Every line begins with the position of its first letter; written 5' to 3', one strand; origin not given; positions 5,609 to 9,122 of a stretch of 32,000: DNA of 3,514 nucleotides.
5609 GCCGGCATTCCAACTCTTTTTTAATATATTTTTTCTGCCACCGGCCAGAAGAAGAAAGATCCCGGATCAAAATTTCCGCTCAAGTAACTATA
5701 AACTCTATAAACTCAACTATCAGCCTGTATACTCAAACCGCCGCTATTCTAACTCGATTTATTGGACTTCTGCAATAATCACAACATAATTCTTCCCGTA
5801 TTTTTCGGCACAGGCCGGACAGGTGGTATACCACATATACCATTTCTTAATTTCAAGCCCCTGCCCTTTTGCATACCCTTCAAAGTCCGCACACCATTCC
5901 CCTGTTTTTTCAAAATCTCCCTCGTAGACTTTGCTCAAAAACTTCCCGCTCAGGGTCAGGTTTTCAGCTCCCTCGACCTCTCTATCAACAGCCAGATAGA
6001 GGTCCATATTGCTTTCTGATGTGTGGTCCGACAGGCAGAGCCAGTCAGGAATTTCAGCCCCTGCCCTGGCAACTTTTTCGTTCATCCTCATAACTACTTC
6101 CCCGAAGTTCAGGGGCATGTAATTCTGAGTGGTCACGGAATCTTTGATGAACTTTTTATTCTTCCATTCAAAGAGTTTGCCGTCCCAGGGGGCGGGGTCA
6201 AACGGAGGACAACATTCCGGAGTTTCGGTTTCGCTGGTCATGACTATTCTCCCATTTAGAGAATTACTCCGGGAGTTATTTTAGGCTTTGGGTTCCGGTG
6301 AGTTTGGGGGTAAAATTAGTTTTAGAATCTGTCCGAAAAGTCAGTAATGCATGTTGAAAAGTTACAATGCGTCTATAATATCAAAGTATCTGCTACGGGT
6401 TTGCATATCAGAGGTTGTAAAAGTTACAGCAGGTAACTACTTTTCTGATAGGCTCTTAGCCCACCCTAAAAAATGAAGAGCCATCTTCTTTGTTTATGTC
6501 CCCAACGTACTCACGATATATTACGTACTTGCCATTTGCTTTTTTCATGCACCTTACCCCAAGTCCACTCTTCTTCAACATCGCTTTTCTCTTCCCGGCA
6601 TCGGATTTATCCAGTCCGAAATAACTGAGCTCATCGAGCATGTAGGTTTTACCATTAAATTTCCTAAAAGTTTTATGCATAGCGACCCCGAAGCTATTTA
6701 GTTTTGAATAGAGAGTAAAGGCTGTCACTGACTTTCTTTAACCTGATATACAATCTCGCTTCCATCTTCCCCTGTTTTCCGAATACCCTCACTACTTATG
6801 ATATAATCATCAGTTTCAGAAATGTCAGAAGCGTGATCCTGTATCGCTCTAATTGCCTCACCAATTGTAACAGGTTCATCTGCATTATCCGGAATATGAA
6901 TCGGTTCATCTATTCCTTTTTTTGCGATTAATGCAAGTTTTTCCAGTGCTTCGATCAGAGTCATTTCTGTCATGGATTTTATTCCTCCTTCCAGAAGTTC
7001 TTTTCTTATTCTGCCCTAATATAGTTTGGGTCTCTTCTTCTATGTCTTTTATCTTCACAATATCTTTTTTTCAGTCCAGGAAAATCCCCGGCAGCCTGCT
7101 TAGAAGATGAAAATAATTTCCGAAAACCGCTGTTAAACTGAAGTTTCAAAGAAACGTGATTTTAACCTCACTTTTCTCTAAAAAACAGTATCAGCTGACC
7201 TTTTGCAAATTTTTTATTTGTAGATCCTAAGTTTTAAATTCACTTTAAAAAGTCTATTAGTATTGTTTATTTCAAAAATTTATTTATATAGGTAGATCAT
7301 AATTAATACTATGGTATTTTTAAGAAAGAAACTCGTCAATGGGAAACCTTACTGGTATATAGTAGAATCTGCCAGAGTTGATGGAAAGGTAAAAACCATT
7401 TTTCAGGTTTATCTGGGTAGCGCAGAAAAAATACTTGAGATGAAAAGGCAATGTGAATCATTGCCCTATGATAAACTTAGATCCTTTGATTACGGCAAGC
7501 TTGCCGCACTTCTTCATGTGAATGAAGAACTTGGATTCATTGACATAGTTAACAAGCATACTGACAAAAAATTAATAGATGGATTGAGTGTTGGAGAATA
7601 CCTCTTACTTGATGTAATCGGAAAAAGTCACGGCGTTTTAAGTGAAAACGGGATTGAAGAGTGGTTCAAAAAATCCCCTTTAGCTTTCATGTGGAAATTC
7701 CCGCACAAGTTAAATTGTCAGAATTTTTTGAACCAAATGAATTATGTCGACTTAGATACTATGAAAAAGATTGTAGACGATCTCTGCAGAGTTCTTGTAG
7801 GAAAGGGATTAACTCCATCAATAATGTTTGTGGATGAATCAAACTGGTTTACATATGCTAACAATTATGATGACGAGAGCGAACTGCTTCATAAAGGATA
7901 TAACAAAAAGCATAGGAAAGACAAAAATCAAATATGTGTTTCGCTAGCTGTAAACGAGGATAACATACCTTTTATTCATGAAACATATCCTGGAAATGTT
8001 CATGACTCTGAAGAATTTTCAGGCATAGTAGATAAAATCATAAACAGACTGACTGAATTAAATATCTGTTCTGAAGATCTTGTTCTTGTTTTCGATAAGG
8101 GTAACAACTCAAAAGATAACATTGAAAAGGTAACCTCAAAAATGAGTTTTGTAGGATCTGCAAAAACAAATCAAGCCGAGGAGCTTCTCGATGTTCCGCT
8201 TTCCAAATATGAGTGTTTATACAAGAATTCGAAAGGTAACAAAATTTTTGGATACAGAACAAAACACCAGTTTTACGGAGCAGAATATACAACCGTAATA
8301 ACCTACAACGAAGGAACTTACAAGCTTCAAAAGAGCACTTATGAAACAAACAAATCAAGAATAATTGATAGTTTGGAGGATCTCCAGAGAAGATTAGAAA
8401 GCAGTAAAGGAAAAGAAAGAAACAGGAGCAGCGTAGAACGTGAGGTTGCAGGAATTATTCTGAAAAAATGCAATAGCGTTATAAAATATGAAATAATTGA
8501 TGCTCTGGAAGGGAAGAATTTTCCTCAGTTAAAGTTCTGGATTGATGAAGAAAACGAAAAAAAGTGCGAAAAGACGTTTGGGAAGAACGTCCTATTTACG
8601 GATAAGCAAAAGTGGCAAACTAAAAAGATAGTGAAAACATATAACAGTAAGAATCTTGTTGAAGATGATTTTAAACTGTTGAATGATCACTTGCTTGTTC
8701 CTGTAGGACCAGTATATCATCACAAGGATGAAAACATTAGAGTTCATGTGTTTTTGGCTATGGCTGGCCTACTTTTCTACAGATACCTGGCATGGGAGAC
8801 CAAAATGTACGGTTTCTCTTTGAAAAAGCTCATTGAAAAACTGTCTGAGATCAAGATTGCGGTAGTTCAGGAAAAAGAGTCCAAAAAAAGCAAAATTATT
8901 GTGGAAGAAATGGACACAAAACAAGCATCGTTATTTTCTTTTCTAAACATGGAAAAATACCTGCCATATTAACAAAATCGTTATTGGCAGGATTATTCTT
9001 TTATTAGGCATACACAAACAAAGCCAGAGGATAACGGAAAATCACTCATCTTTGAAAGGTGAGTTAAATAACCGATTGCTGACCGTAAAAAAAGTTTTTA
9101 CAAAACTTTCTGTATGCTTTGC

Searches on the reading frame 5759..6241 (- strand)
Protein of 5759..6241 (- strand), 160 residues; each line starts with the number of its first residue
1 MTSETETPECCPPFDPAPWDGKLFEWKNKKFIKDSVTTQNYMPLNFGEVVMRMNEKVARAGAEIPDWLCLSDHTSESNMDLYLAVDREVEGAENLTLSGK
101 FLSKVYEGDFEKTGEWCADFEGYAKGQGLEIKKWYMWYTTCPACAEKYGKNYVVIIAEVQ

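Call 79: search_protein_families(library=pfam, proteins=[window:5759-6241:-], max_evalue=0.001)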
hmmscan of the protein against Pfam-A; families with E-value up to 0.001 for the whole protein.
window:5759-6241:- (160 aa): 1 family
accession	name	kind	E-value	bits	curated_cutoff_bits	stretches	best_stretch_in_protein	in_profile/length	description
PF20603.3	Bact_hydrolase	-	5.8e-68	228.3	27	1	2-159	2-160/160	Bacterial hydrolase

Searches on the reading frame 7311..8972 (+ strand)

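Call 79: search_protein_families(library=pfam, proteins=[window:7311-8972:+], max_evalue=0.001)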
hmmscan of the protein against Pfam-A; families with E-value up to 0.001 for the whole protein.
window:7311-8972:+ (553 aa): 1 family
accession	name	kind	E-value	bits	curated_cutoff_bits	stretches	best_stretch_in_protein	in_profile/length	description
PF01609.27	DDE_Tnp_1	-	6.6e-07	29.7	23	1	194-461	22-174/200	Transposase DDE domain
